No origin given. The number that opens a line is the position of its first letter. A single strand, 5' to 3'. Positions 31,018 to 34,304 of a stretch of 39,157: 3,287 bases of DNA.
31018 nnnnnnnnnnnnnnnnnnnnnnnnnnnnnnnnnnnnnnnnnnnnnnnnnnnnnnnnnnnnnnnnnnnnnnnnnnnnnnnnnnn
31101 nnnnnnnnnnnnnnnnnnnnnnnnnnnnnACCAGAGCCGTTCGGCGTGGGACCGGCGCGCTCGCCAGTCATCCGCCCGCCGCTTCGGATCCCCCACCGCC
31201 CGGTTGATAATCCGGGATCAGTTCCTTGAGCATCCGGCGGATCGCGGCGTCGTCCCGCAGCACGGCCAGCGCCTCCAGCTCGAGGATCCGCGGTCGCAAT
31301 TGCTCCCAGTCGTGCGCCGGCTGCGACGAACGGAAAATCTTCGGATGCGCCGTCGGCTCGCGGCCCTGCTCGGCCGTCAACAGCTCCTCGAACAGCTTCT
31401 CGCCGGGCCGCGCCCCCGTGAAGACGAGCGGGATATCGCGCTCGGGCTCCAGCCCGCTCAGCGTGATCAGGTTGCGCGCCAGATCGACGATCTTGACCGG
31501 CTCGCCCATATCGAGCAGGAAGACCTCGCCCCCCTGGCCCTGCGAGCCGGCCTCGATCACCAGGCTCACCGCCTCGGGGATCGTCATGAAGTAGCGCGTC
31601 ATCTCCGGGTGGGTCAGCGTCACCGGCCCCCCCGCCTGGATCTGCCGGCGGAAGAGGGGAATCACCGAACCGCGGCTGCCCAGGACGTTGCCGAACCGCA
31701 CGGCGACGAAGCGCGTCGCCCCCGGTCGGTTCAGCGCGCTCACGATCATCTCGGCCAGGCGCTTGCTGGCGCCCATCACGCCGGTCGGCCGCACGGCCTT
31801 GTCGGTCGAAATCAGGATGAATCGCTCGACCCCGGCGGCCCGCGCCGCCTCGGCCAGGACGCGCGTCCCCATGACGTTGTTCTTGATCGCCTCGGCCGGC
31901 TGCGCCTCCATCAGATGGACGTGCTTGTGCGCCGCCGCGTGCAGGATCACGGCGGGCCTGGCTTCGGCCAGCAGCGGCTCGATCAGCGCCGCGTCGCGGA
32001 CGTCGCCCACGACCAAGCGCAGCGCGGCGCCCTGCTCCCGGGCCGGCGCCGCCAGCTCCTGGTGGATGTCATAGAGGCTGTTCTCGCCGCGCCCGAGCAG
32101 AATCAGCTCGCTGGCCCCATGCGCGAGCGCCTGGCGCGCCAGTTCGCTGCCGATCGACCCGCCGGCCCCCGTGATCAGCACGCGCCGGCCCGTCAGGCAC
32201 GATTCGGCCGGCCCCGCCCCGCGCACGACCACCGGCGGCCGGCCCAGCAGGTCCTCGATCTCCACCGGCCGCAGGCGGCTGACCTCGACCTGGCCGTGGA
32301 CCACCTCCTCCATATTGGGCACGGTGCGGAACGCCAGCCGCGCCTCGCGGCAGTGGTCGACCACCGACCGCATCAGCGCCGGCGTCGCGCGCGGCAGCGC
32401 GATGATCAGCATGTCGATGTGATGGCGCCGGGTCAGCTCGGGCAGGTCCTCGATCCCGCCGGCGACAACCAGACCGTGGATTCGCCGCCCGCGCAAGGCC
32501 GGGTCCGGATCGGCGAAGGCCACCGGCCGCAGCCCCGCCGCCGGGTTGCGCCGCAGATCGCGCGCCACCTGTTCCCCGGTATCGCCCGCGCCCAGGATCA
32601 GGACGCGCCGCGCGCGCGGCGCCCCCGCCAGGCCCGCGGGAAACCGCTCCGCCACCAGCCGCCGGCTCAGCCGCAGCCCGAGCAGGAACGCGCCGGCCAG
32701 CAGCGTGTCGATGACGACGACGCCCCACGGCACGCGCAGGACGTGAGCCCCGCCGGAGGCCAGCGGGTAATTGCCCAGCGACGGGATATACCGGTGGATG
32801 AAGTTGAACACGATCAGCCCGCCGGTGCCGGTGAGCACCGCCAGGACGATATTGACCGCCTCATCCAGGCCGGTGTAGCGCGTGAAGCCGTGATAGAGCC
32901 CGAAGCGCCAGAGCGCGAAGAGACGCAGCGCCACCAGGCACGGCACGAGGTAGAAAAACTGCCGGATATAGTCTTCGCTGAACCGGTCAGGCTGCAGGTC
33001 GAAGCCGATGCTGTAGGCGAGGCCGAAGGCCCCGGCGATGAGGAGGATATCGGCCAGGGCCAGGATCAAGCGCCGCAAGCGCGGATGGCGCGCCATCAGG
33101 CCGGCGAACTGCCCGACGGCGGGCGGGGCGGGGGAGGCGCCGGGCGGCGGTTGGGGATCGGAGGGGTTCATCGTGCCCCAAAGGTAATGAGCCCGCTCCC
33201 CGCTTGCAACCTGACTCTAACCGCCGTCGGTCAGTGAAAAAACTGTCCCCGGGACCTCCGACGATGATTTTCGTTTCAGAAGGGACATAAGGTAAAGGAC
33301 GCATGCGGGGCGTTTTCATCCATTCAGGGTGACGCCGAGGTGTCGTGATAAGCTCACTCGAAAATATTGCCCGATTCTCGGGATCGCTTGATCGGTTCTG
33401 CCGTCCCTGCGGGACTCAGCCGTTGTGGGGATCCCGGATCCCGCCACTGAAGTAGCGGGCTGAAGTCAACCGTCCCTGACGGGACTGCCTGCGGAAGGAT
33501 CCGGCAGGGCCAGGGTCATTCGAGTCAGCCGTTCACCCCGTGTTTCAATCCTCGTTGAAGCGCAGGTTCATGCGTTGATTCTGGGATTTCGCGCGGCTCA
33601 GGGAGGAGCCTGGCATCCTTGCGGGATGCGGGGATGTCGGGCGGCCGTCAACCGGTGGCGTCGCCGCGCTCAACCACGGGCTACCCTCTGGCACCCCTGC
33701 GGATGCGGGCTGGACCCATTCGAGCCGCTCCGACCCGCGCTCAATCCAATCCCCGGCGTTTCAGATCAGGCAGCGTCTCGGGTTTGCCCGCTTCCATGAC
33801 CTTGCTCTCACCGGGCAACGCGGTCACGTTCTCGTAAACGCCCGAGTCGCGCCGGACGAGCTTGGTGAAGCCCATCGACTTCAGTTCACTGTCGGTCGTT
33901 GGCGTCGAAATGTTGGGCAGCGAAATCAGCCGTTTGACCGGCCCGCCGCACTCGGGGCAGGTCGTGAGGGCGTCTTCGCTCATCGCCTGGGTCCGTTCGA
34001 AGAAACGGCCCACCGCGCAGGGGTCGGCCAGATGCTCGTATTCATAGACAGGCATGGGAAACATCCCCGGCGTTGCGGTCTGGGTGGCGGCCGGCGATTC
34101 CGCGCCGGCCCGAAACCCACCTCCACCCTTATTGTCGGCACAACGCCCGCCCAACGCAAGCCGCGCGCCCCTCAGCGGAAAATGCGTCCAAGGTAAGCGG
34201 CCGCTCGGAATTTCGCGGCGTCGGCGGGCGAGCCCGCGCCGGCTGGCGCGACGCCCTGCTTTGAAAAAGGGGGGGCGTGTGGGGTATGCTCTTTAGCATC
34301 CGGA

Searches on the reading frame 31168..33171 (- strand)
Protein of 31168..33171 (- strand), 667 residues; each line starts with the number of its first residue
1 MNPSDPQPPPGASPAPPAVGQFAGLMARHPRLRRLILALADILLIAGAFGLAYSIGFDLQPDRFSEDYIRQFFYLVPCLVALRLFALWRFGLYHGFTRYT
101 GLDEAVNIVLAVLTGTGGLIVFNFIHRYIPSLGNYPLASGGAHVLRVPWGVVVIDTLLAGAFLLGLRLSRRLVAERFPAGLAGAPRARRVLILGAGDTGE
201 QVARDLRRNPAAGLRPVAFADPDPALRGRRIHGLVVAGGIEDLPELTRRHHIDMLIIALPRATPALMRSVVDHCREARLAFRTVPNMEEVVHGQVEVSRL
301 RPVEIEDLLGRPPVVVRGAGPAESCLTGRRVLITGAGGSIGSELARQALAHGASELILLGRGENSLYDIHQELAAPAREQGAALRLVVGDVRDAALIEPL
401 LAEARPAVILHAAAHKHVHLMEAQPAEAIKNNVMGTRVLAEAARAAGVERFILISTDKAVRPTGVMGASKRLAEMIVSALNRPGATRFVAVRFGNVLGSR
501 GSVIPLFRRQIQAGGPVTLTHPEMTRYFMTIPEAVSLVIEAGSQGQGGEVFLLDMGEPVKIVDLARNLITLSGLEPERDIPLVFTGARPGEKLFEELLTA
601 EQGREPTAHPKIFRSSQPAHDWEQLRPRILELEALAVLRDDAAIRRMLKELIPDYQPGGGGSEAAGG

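Call 10: search_protein_families(library=pfam, proteins=[window:31168-33171:-], max_evalue=0.01)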
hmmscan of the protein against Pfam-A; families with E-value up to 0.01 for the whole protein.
window:31168-33171:- (667 aa): 16 families
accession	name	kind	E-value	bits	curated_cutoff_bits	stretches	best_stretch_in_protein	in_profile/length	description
PF02719.21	Polysacc_synt_2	-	4.8e-114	380.9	20.2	1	331-615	1-291/293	Polysaccharide biosynthesis protein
PF01370.27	Epimerase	-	8.2e-29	101.1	20.9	1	331-550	1-236/240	NAD dependent epimerase/dehydratase family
PF16363.11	GDP_Man_Dehyd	-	3.8e-20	73.1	27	1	332-458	1-131/332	GDP-mannose 4,6 dehydratase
PF04321.23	RmlD_sub_bind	-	3.7e-16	59.5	27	1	330-501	2-156/287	RmlD substrate binding domain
PF13727.12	CoA_binding_3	-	2.6e-12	47.5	25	1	165-285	61-175/175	CoA-binding domain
PF08659.16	KR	-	6.7e-11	42.9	22.6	1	331-456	3-136/180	KR domain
PF13460.12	NAD_binding_10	-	1.1e-10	42.2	27.2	1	335-460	1-102/184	NAD(P)H-binding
PF01073.25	3Beta_HSD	-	7.6e-08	32.2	22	1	332-462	1-122/280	3-beta hydroxysteroid dehydrogenase/isomerase family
PF05368.20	NmrA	-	1.9e-05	24.9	27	1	330-523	4-180/298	NmrA-like family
PF00106.31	adh_short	-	1.9e-05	24.7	26.6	1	330-405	2-72/195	short chain dehydrogenase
PF07993.18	NAD_binding_4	-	6.9e-05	22.6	20.1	1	333-460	1-140/258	Male sterility protein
PF03435.24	Sacchrp_dh_NADP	-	0.00019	22.2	25.1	0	331-423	1-87/129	Saccharopine dehydrogenase NADP binding domain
PF01488.26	Shikimate_DH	-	0.00044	20.8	24.3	0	187-209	12-34/138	Shikimate / quinate 5-dehydrogenase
PF02629.25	CoA_binding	-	0.0019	19.4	22.3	1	188-262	4-74/97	CoA binding domain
PF00899.27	ThiF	-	0.0051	16.4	28.1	0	186-223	19-53/238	ThiF family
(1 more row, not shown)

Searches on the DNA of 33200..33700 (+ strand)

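Call 16: search_rna_families(source=window, start=33200, end=33700, threshold=evalue, max_evalue=10, show_alignments=3)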
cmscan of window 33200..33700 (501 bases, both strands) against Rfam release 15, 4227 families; matches with E-value up to 10: 4.
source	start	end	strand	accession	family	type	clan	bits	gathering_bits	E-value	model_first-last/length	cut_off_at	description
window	33440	33486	+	RF01687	Acido-Lenti-1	Gene; sRNA;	-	32.1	37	1.5e-05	1-46/46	no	Acido-Lenti-1 RNA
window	33396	33415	+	RF01687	Acido-Lenti-1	Gene; sRNA;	-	16.3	37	0.3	26-45/46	no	Acido-Lenti-1 RNA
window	33542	33581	-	RF01322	CRISPR-DR9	Gene; CRISPR;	-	16.3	45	1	1-37/37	no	CRISPR RNA direct repeat element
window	33432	33504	-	RF02025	mir-3017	Gene; miRNA;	-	16.3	51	2.8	1-70/70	no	mir-3017 microRNA precursor family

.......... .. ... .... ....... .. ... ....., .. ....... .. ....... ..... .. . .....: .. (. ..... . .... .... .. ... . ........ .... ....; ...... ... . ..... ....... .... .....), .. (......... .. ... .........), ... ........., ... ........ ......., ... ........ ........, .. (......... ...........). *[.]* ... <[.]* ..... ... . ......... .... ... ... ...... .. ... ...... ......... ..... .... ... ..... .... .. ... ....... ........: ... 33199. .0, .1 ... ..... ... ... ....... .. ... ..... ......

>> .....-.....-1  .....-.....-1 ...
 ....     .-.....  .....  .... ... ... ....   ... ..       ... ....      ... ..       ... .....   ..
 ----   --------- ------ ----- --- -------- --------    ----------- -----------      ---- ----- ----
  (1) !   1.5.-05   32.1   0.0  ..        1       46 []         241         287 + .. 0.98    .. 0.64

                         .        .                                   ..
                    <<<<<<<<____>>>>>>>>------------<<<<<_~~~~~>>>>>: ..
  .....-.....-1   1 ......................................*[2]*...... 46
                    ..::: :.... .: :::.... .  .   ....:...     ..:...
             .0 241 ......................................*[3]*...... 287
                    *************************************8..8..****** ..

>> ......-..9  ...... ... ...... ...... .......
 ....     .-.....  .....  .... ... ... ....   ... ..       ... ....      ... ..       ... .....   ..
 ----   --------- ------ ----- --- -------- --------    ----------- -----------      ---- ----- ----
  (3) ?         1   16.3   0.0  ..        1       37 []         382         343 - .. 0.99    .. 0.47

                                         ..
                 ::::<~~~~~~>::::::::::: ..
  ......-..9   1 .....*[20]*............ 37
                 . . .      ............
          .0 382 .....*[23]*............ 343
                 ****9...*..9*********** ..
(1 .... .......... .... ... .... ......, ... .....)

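Call 60: search_dna_similar(query=window:33351-33580:+, collection=plasmids, mode=distant, max_evalue=0.001, max_rows=10)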
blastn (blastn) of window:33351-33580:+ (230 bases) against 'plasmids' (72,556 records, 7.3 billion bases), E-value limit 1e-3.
No match.
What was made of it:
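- Tried and rejected: Plasmid blastn gave none (call 60).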

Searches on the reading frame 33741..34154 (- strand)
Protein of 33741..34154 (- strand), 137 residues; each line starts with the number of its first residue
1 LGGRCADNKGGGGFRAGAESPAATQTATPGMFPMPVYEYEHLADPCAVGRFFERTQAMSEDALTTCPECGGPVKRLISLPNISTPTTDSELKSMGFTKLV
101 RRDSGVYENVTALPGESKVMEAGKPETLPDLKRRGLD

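Call 10: search_protein_families(library=pfam, proteins=[window:33741-34154:-], max_evalue=0.01)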
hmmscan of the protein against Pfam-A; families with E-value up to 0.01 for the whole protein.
window:33741-34154:- (137 aa): 2 families
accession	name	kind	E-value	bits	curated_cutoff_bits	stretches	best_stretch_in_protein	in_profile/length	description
PF09723.15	Zn_ribbon_8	-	4.4e-10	39.9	34.4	1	34-77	1-41/41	Zinc ribbon domain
PF23455.1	DUF7129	-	0.0047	17.1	30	1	57-74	21-38/45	Domain of unknown function (DUF7129)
